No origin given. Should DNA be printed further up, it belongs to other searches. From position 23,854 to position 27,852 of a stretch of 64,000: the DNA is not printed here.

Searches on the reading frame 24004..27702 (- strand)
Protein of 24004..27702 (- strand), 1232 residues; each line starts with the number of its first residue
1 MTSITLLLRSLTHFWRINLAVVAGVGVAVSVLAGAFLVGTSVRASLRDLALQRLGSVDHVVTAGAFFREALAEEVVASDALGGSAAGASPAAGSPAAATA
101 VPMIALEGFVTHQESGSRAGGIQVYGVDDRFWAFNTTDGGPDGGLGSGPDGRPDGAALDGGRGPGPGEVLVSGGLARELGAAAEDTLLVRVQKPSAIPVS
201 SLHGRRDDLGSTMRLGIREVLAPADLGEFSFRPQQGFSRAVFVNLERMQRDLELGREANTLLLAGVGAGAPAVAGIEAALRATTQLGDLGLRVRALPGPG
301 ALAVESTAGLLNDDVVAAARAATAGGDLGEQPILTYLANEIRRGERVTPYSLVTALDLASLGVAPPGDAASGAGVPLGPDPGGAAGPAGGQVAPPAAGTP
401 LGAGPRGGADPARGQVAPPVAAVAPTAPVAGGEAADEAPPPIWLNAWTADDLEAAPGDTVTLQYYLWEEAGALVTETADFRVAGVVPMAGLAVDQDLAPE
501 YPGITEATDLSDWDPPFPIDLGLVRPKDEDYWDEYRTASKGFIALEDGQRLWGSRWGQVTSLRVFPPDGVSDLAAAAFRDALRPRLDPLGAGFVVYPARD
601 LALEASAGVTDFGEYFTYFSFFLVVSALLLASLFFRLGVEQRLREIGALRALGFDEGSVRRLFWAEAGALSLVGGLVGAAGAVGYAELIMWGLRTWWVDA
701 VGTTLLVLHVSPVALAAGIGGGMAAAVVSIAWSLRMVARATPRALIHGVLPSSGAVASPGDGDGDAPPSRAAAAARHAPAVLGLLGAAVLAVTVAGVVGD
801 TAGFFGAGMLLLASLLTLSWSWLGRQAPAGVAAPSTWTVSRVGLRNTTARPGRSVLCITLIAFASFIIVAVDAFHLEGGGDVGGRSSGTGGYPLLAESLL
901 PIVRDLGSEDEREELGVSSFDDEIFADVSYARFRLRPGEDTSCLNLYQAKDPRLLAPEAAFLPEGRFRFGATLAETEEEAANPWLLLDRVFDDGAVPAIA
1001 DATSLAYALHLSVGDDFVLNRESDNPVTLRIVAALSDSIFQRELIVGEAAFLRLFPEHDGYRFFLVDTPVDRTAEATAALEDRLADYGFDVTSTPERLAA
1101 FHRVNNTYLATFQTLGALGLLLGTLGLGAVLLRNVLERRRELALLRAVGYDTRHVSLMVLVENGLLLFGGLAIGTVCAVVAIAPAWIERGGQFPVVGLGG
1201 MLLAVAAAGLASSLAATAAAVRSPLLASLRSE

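Call 41: search_protein_families(library=pfam, proteins=[window:24004-27702:-], max_evalue=0.001)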
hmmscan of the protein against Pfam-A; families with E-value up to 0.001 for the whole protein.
window:24004-27702:- (1232 aa): 1 family
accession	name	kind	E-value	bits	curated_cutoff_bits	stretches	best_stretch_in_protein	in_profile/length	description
PF02687.27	FtsX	-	5.4e-22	78.5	25.5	2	619-742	3-120/120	FtsX-like permease C-terminal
